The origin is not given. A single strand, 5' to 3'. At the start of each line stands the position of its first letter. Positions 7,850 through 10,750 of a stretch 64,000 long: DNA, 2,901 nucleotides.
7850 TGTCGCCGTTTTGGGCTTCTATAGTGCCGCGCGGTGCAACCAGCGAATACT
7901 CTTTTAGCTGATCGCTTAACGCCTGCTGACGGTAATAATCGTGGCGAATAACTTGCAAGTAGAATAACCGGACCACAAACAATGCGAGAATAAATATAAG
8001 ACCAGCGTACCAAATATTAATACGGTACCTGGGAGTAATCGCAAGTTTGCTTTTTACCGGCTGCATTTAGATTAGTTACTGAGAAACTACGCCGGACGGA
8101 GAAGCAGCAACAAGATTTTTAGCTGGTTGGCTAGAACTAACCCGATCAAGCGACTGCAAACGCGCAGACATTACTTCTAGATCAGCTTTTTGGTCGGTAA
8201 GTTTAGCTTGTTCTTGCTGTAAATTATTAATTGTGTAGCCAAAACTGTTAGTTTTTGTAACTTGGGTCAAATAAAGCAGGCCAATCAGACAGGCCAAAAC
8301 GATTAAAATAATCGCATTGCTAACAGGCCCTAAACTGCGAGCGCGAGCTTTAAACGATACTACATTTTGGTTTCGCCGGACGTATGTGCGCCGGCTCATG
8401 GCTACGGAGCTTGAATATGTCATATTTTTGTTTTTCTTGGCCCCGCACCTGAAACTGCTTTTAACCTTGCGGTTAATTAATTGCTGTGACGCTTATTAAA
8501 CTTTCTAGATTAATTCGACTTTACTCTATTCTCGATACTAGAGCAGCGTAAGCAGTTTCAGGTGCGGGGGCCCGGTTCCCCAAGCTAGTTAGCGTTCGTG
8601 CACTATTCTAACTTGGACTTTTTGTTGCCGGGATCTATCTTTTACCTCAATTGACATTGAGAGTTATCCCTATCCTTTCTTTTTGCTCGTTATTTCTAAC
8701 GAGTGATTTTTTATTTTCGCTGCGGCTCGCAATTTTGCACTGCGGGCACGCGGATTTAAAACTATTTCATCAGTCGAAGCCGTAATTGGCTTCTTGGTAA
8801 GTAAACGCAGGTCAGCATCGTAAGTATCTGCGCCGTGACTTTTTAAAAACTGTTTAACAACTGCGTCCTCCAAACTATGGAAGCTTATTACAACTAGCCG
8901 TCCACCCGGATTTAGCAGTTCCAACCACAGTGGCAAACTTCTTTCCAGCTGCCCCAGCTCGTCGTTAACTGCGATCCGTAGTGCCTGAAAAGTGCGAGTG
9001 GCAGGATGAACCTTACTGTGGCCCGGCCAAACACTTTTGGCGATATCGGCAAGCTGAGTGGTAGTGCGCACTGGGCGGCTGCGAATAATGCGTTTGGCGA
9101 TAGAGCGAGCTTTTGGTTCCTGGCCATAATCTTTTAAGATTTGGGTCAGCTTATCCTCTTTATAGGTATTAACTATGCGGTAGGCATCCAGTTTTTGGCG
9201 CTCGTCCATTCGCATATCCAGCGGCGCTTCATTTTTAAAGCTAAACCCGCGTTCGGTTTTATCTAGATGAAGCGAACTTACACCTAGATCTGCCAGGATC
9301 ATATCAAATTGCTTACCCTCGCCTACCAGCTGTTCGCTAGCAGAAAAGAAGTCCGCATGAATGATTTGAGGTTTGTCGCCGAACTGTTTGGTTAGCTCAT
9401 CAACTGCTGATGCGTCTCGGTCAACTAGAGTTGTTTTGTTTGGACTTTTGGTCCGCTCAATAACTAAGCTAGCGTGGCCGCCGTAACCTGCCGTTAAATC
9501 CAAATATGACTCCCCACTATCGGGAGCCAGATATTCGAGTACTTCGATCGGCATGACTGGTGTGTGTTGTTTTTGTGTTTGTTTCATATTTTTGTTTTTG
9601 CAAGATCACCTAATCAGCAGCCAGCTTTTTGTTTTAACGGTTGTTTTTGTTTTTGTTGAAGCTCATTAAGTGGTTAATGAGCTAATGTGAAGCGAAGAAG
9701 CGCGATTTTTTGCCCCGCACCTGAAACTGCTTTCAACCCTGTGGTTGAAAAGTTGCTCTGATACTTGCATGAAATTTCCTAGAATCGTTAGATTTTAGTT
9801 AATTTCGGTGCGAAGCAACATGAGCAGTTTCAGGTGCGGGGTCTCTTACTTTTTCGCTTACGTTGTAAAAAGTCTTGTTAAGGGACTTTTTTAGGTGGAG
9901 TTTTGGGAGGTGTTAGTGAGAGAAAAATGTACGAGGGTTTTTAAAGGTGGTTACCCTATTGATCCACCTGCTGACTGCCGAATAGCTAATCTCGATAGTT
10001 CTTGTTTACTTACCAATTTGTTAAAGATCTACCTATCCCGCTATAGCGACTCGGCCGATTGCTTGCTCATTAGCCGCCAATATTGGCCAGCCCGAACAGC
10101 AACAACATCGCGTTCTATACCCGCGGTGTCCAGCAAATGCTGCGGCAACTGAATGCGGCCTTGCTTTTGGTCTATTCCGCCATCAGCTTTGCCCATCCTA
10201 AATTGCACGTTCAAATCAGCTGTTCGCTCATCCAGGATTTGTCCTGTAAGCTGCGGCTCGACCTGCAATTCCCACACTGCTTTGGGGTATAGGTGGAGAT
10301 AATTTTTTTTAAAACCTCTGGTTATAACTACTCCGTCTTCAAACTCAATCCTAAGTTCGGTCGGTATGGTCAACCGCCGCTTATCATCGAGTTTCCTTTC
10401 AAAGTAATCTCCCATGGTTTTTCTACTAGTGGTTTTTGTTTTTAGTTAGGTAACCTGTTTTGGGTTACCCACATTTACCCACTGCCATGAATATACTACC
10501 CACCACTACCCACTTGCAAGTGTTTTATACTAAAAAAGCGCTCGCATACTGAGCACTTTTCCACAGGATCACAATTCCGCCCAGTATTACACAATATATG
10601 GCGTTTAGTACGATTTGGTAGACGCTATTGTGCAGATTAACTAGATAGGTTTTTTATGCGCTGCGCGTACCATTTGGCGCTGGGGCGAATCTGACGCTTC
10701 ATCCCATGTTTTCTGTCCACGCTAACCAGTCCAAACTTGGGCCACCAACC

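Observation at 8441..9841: Twin 129-nt stem-closed elements flanking rsmH, with a compensatory change in an internal hairpin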

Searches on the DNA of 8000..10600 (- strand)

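Call 48: search_rna_families(source=window, start=8000, end=10600, threshold=evalue, max_evalue=5)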
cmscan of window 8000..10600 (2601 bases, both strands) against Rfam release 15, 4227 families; matches with E-value up to 5: 11.
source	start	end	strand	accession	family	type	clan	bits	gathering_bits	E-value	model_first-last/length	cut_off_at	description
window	8442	8568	+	RF03284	mir-4637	Gene; miRNA;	-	26.3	89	0.035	1-84/84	no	mir-4637 microRNA precursor family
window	8441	8569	-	RF01005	MIR530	Gene; miRNA;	-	24.6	85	0.11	18-157/172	no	MIR530 microRNA precursor family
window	8439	8573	+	RF00726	mir-87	Gene; miRNA;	-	21.6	49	0.18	1-79/79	no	mir-87 microRNA precursor family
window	9711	9844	+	RF00726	mir-87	Gene; miRNA;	-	19.1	49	0.9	1-79/79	no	mir-87 microRNA precursor family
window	8441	8569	+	RF01005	MIR530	Gene; miRNA;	-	19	85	2.4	18-157/172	no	MIR530 microRNA precursor family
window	8350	8501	-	RF02079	STnc180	Gene; sRNA;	-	17.5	50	2.4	1-208/208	no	Enterobacterial sRNA STnc180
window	9362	9398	-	RF01933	bxd_5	Gene; lncRNA;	-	17.4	50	0.43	1-57/57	no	Bithoraxoid conserved region 5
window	10446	10519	+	RF02595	EBv-sisRNA-1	Gene;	-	16.5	58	1.6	1-81/81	no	Epstein-Barr virus stable intronic sequence RNA 1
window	8615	8699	-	RF02158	NPPA-AS1_3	Gene; lncRNA;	-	15.8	55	1.9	1-108/108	no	NPPA antisense RNA 1 conserved region 3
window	9616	9656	-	RF01675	CrcZ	Gene; sRNA;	-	13.4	95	1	1-398/398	no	Pseudomonas sRNA CrcZ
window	9516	9601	-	RF01675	CrcZ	Gene; sRNA;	-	11.7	95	3.3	1-398/398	no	Pseudomonas sRNA CrcZ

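Call 52: search_rna_families(source=L067, start=4300, end=4700, threshold=evalue, max_evalue=1)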
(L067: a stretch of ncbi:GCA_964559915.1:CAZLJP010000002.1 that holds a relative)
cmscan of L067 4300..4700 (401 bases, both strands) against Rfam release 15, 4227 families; matches with E-value up to 1: 1.
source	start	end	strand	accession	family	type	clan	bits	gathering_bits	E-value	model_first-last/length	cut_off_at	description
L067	4615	4673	+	RF00501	Rota_CRE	Cis-reg;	-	20.1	40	0.16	1-68/68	no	Rotavirus cis-acting replication element (CRE)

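Call 59: search_rna_families(sources=[L070, L075, L077, L065, L067], threshold=gathering, show_alignments=2)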
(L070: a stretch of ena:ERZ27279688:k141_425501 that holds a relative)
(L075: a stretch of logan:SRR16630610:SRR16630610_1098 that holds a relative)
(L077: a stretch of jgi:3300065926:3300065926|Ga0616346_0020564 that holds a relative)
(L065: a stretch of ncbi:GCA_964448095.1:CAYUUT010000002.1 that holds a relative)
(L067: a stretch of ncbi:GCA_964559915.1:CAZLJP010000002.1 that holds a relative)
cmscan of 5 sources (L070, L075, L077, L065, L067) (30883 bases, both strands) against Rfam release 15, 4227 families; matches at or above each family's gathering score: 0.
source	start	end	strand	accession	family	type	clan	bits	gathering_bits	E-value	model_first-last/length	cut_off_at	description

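Call 60: search_dna_similar(query=window:8441-8569:+, collection=plasmids, mode=distant, max_evalue=0.01, max_rows=10)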
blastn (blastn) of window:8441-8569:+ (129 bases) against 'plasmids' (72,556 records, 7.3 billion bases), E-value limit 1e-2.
No match.

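Call 61: search_dna_similar(query=window:9713-9841:+, collection=phages, mode=distant, max_evalue=0.01, max_rows=10)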
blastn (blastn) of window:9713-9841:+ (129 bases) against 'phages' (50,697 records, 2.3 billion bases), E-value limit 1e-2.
No match.

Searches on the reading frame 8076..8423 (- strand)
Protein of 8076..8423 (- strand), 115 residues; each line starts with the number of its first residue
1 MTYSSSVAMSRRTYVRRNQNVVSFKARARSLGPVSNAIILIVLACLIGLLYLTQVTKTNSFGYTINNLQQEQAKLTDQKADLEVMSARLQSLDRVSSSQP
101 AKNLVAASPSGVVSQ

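Call 8: search_protein_families(library=pfam, proteins=[window:8076-8423:-])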
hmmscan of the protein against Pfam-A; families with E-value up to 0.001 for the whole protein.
window:8076-8423:- (115 aa): 0 families

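Call 56: find_encoding_contigs(protein=window:8076-8423:-, flank=3000, max_places=8)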
Protein window:8076-8423:- (115 aa): no gene with exactly this product is on record in the collection.
